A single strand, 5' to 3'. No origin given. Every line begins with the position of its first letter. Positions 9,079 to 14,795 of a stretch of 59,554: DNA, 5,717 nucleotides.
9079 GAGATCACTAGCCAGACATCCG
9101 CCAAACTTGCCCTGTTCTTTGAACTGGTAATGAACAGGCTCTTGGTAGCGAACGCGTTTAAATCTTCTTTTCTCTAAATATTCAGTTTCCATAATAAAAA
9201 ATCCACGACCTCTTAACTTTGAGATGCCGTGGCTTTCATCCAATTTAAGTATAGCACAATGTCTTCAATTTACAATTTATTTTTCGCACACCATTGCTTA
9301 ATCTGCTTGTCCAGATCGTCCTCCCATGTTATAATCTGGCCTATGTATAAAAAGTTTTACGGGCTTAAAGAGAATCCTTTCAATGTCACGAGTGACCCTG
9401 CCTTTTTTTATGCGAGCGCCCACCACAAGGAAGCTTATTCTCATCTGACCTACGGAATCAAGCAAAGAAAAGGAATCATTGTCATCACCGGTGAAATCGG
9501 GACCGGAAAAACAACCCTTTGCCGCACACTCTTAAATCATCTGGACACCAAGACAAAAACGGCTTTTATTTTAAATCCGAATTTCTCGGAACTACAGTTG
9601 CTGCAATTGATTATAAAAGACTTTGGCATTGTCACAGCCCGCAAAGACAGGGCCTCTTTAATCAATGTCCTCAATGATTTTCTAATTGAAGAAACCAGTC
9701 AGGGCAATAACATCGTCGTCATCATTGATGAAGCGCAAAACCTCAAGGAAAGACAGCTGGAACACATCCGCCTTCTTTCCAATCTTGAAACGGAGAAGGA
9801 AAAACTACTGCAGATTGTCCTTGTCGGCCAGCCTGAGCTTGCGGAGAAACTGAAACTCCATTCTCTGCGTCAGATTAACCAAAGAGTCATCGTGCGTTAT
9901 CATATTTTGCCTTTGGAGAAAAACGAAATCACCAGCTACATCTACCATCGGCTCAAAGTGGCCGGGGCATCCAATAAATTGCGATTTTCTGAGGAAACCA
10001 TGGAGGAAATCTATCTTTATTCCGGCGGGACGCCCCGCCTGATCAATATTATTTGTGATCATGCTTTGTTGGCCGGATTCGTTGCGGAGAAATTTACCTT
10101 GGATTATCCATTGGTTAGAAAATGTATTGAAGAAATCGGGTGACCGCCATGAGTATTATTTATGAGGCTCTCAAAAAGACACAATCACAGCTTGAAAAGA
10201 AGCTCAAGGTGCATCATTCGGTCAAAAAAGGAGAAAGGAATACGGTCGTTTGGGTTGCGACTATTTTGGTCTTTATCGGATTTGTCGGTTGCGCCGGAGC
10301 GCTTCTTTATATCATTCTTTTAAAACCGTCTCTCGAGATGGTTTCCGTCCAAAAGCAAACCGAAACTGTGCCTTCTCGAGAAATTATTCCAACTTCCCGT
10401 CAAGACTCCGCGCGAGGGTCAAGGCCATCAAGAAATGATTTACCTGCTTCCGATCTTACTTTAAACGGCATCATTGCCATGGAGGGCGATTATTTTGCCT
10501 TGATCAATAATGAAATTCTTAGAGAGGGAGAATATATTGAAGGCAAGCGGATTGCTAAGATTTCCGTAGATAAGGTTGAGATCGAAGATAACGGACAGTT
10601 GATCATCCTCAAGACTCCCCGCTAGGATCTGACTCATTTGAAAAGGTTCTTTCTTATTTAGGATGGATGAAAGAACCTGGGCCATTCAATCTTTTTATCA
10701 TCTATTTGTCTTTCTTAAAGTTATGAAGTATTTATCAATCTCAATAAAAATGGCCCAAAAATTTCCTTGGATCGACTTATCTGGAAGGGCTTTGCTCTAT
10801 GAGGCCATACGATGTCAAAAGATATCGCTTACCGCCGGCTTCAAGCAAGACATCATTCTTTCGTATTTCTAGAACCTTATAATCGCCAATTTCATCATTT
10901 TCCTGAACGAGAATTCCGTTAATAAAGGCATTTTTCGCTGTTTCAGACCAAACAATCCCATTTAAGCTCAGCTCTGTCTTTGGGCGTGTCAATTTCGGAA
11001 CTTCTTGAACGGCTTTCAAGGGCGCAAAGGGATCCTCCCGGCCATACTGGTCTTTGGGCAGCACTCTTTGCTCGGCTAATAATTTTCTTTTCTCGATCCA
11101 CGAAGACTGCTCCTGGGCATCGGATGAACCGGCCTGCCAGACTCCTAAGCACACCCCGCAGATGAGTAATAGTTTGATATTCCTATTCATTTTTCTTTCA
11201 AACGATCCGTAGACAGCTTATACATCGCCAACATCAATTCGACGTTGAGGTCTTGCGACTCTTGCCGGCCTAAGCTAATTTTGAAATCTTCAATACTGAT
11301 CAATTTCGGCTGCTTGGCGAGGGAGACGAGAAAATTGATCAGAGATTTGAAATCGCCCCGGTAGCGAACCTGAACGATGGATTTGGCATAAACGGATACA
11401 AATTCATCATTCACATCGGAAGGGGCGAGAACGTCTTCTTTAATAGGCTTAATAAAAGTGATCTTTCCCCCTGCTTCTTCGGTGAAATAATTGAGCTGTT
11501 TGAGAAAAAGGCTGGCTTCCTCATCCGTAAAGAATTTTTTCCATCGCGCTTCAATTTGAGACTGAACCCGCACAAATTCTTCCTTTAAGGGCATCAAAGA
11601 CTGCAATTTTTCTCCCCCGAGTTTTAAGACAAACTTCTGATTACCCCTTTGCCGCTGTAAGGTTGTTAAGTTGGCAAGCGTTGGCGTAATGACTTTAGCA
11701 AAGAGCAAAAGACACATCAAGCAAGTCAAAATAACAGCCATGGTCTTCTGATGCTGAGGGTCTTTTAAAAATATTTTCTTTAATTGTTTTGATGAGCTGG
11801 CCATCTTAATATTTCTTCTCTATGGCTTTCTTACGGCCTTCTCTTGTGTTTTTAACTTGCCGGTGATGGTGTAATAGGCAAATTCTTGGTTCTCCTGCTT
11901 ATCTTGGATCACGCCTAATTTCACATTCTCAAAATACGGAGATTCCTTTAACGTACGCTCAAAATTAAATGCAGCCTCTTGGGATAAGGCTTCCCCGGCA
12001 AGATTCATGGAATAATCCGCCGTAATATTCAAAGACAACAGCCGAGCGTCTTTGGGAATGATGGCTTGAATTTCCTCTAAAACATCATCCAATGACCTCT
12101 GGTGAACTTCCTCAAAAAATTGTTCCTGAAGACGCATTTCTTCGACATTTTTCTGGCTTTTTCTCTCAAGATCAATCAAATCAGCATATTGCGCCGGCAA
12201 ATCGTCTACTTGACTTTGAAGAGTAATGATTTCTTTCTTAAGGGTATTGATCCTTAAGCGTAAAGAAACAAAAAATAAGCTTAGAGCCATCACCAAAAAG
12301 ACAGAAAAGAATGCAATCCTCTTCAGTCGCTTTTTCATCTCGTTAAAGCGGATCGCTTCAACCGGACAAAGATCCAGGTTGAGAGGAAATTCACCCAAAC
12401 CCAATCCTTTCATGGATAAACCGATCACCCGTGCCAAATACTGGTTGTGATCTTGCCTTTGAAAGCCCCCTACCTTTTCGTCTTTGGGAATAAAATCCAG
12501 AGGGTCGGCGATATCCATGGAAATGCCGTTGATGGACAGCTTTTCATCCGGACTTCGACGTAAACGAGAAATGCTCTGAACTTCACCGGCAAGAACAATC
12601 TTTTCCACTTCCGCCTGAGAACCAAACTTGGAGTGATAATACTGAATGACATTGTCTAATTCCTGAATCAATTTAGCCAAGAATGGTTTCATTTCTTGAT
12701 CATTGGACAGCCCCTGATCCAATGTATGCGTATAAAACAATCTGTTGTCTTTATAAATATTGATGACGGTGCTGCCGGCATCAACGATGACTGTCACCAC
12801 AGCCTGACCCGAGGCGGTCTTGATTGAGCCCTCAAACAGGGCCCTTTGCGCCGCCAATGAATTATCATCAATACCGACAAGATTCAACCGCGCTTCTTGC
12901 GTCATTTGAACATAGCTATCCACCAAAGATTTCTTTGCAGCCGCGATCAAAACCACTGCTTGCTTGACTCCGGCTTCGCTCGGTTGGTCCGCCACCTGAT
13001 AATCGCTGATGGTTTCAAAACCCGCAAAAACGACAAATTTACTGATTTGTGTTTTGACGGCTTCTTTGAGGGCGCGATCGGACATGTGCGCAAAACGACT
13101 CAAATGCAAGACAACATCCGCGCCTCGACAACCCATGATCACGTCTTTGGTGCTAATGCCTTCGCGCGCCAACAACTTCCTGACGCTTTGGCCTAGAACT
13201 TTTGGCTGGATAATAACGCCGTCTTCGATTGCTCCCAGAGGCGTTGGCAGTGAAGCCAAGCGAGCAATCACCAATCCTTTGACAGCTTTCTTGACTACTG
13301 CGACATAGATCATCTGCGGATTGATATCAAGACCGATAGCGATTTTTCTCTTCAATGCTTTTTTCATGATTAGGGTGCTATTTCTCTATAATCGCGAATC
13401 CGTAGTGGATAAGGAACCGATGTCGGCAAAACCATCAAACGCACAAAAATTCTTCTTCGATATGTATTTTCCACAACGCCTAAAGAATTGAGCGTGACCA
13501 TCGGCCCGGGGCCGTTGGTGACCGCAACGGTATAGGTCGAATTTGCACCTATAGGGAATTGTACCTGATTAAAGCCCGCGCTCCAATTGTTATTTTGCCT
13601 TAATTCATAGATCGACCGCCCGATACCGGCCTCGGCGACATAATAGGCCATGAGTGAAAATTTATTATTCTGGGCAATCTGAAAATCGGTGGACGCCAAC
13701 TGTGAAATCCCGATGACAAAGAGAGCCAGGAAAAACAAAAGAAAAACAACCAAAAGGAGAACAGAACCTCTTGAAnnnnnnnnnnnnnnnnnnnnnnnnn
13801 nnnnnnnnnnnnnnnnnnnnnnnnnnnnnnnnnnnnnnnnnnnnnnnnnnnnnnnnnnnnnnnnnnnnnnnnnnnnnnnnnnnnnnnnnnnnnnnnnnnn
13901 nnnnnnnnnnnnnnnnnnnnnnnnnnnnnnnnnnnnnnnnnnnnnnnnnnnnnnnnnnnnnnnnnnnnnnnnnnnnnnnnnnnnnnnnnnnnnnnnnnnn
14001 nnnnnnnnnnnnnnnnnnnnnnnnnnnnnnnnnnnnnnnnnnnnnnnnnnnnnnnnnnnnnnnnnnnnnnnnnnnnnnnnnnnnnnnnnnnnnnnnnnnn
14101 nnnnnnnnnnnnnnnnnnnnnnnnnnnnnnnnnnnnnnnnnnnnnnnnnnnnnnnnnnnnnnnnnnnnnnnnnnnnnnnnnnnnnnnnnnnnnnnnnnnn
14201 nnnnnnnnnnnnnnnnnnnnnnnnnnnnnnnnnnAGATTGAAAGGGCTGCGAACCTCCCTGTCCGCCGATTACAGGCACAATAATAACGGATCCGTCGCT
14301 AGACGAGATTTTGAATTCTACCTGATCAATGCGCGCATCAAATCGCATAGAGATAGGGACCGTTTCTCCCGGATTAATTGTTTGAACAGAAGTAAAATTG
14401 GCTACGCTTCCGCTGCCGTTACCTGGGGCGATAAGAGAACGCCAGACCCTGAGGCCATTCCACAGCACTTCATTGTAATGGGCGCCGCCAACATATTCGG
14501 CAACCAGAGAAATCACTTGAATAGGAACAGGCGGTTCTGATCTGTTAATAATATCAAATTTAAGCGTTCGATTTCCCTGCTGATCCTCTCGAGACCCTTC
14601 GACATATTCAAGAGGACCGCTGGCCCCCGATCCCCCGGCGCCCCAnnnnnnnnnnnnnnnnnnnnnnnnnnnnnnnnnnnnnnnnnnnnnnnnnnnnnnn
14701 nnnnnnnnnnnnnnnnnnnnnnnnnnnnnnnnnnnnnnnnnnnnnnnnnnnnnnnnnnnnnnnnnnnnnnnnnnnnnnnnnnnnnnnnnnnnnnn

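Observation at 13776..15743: Minor pilin carrying its own beta-propeller with an inserted beta-domain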

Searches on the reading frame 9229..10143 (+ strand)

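Call 7: search_protein_families(library=pfam, proteins=[window:9229-10143:+], max_evalue=0.001)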
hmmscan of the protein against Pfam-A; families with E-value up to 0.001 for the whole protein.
window:9229-10143:+ (304 aa): 19 families
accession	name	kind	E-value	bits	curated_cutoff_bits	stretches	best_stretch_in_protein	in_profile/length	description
PF13401.12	AAA_22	-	4e-27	95.5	27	1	79-208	3-130/130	AAA domain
PF13191.12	AAA_16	-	5.7e-12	46.9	32.6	1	79-193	22-164/167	AAA ATPase domain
PF09848.15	SLFN-g3_helicase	-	1.2e-08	35.1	24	1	82-177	2-96/354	Schlafen group 3, DNA/RNA helicase domain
PF01637.24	ATPase_2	-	2.5e-08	34.4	33.2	1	79-272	18-222/225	ATPase domain predominantly from Archaea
PF13173.12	AAA_14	-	3.4e-06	27.5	27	1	82-233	3-127/129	AAA domain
PF24883.2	NPHP3_N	-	3.6e-06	27.7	24.8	1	79-112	20-53/164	Nephrocystin 3, N-terminal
PF13604.12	AAA_30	-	8.9e-06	26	27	1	77-202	14-125/191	AAA domain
PF00004.35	AAA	-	2.2e-05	25.3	21.2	1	85-192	2-98/131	ATPase family associated with various cellular activities (AAA)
PF00437.27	T2SSE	-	2.2e-05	23.7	24.9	1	68-110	129-171/370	Type II/IV secretion system protein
PF13245.12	AAA_19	-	0.00012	22.7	25.1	0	81-201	11-125/134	AAA domain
PF02367.23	TsaE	-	0.00014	22.3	26.6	1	79-109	19-49/128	Threonylcarbamoyl adenosine biosynthesis protein TsaE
PF20720.3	nSTAND3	-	0.00015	21.9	27.2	1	79-112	15-48/155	Novel STAND NTPase 3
PF07728.20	AAA_5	-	0.00016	22.1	22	1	84-241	2-138/139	AAA domain (dynein-related subfamily)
PF13238.12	AAA_18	-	0.00017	22.5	29.4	1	84-164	1-77/128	AAA domain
PF02492.25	cobW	-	0.00018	21.6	20.7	1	83-122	2-40/180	CobW/HypB/UreG, nucleotide-binding domain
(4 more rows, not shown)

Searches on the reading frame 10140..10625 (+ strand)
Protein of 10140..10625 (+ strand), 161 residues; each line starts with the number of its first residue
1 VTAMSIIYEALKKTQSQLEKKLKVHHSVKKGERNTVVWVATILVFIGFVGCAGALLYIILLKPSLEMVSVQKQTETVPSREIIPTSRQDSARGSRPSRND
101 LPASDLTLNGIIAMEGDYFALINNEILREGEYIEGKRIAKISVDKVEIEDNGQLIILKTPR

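Call 7: search_protein_families(library=pfam, proteins=[window:10140-10625:+], max_evalue=0.001)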
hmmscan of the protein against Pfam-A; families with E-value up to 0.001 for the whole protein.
window:10140-10625:+ (161 aa): 0 families

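Call 75: search_protein_families(library=pfam, proteins=[window:10140-10625:+], max_evalue=0.1)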
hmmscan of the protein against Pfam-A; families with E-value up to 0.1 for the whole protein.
window:10140-10625:+ (161 aa): 1 family
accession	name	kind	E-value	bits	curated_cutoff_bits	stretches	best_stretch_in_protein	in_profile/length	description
PF11356.14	T2SSC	-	0.0075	16.6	27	1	100-158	72-140/141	Type II secretion system protein C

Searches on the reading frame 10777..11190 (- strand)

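Call 5: search_protein_families(library=pfam, proteins=[window:10777-11190:-], max_evalue=0.01)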
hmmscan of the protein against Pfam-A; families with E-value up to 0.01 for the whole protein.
window:10777-11190:- (137 aa): 2 families
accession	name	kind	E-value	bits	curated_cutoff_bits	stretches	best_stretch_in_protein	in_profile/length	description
PF16537.11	T2SSB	-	8.6e-05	22.6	28.4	1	74-125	4-58/60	Type II secretion system protein B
PF23862.1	CdsD_C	-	0.00066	20.1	27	1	85-123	15-53/56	CdsD C-terminal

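Call 6: search_protein_families(library=ncbifam, proteins=[window:10777-11190:-], max_evalue=0.01)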
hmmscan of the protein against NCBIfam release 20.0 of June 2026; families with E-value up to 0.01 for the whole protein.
window:10777-11190:- (137 aa): 0 families

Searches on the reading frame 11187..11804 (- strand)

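Call 5: search_protein_families(library=pfam, proteins=[window:11187-11804:-], max_evalue=0.01)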
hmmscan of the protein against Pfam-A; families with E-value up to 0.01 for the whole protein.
window:11187-11804:- (205 aa): 1 family
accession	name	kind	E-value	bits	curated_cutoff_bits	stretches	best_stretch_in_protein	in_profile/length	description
PF04350.18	PilO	-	2.4e-07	31.4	22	1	49-196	4-142/145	Pilus assembly protein, PilO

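Call 6: search_protein_families(library=ncbifam, proteins=[window:11187-11804:-], max_evalue=0.01)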
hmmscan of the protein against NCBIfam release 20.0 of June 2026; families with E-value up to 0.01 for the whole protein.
window:11187-11804:- (205 aa): 1 family
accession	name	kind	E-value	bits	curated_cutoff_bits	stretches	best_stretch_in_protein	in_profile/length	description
NF040576.1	T2SS_GspM_XpsM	equivalog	0.0019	17.9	60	1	21-190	2-172/180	type II secretion system protein GspM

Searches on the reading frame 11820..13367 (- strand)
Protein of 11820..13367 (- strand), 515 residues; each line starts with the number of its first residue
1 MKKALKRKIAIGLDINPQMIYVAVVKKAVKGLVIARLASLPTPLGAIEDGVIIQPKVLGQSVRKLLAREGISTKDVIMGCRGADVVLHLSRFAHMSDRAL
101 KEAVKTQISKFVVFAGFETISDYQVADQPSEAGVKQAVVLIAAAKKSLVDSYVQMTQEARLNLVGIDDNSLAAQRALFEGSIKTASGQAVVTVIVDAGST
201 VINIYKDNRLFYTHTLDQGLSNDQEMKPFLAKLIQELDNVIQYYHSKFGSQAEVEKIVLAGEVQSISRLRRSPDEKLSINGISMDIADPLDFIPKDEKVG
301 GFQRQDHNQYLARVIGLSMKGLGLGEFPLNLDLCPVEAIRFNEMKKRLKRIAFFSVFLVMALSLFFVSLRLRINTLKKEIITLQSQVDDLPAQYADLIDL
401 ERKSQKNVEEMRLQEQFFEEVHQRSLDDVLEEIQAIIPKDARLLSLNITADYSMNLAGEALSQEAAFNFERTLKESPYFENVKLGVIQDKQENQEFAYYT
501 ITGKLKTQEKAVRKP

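Call 5: search_protein_families(library=pfam, proteins=[window:11820-13367:-], max_evalue=0.01)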
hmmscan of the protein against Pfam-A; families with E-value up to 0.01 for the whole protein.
window:11820-13367:- (515 aa): 2 families
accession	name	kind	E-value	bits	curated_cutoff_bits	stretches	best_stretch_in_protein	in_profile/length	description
PF11104.14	PilM_2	-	1.3e-26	93.8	27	2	12-216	1-208/340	Type IV pilus assembly protein PilM;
PF05137.18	PilN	-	1.5e-10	41.4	22.8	1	429-504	2-77/78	Fimbrial assembly protein (PilN)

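Call 6: search_protein_families(library=ncbifam, proteins=[window:11820-13367:-], max_evalue=0.01)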
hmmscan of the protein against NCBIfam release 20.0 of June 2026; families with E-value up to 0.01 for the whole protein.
window:11820-13367:- (515 aa): 2 families
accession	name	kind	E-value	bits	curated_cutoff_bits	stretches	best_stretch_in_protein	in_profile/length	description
TIGR01175.1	pilM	subfamily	4.9e-33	114.6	133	2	7-217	2-217/348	type IV pilus assembly protein PilM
NF045709.1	Amuc_1101_fam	equivalog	5.5e-14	51.9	650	2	230-455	262-480/608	Amuc_1101 family PilM-like pilus complex protein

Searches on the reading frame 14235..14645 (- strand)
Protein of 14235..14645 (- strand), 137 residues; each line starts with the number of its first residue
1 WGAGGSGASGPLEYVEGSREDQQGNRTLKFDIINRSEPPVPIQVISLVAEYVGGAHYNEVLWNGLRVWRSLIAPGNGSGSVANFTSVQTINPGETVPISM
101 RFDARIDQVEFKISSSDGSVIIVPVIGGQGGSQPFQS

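Call 76: predict_structure(alignment_id=A4)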
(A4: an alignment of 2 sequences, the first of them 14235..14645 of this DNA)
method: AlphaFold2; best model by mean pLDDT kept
length: 137 residues; sequences in the alignment: 2
mean_pLDDT: 71.0   pTM: 0.68
mean pLDDT of the five models: 71.0, 69.9, 69.4, 66.2, 65.1
residues with pLDDT >= 90: 10; 70-90: 73; 50-70: 32; < 50: 22
segments of 3 or more residues with pLDDT < 50: 1-8, 73-77, 129-137
pLDDT, mean of each block of 10 residues (from residue 1): 39 76 74 87 84 68 82 52 71 89 74 83 63 43
secondary structure, 60 per line:
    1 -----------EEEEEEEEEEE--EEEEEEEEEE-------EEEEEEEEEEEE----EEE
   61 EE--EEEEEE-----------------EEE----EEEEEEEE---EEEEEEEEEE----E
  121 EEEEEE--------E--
elements in order: E12-22 E25-34 E42-53 E58-62 E65-70 E88-90 E95-102 E106-115 E120-126

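Call 80: fold_search(model_id=the predicted structure, library=pdb)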
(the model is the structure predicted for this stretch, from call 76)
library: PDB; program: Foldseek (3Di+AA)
matches with E <= 10: 1567; with E <= 0.001: 1
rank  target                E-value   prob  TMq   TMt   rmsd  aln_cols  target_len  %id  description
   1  2k6w_MODEL_1_A        8.0e-04  1.00  0.38  0.41   8.4       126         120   13  Solution structures of apo PCuA (trans conformation of the peptide bond involving the nitrogen of P14) (released 2008-09-09)
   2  3ml6_C                2.5e-03  1.00  0.44  0.21   6.7       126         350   10  a complex between Dishevelled2 and clathrin adaptor AP-2 (released 2010-08-11)
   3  6kjk                  2.5e-03  1.00  0.42  0.42   5.3       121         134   19  Structure of the N-terminal domain of PorA (released 2020-07-22)
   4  6qh5_M                3.1e-03  1.00  0.40  0.25  18.3       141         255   11  AP2 clathrin adaptor mu2T156-phosphorylated core in closed conformation (released 2019-09-04)
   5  3ml6_E                3.6e-03  1.00  0.44  0.22  17.4       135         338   10  a complex between Dishevelled2 and clathrin adaptor AP-2 (released 2010-08-11)
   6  6owo_M                3.6e-03  0.99  0.37  0.17  18.8       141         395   11  CRYO-EM STRUCTURE OF PHOSPHORYLATED AP-2 CORE BOUND TO NECAP (released 2019-09-11)
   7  4wvz_C                3.6e-03  0.41  0.19  0.15  15.0       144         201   17  Crystal structure of artificial crosslinked thiol dioxygenase G95C variant from Pseudomonas aeruginosa (released 2016-02-24)
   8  7fe5_A                4.4e-03  1.00  0.41  0.33   7.3       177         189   10  AvmM Catalyzes Macrocyclization in Alchivemycin A Biosynthesis (released 2021-09-01)
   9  4ei0_B                4.4e-03  1.00  0.42  0.22   8.9       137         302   12  Crystal structure of a DUF4466 family protein (PARMER_03218) from Parabacteroides merdae ATCC 43184 at 2.00 A resoluti (released 2012-05-30)
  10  4en2_A                4.9e-03  1.00  0.44  0.28  17.3       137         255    6  HIV-1 Nef in complex with MHC-I cytoplasmic domain and Mu1 adaptin subunit of AP1 adaptor (second domain) (released 2012-06-20)
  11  7wwn                  4.9e-03  0.99  0.41  0.37   7.8       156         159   11  Structure of hypothetical protein TTHA1873 from Thermus thermophilus with Potassium mercuric iodide (released 2022-04-06)
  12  5kyh_A                4.9e-03  0.85  0.30  0.19  15.9       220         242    9  Structure of Iho670 Flagellar-like Filament (released 2016-09-07)
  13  7oit_AAA              5.2e-03  1.00  0.42  0.26   4.5       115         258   10  Crystal structure of AP2 Mu2 in complex with FCHO2 WxxPhi motif (P3221 crystal form) (released 2022-06-01)
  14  3ml6_D                5.2e-03  1.00  0.44  0.22   6.7       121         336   10  a complex between Dishevelled2 and clathrin adaptor AP-2 (released 2010-08-11)
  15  7oiq_BBB              5.2e-03  1.00  0.38  0.23   6.2       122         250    6  Crystal structure of AP2 Mu2 in complex with FCHO2 WxxPhi motif (C2 crystal form) (released 2022-06-01)
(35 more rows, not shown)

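Call 101: search_protein_families(library=pfam, proteins=[window:14235-14645:-], max_evalue=5)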
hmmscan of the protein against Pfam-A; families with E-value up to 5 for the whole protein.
window:14235-14645:- (137 aa): 1 family
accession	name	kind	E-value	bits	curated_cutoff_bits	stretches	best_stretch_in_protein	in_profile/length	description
PF07610.17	DUF1573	-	0.24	11.9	26.1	0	87-108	51-72/98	Protein of unknown function (DUF1573)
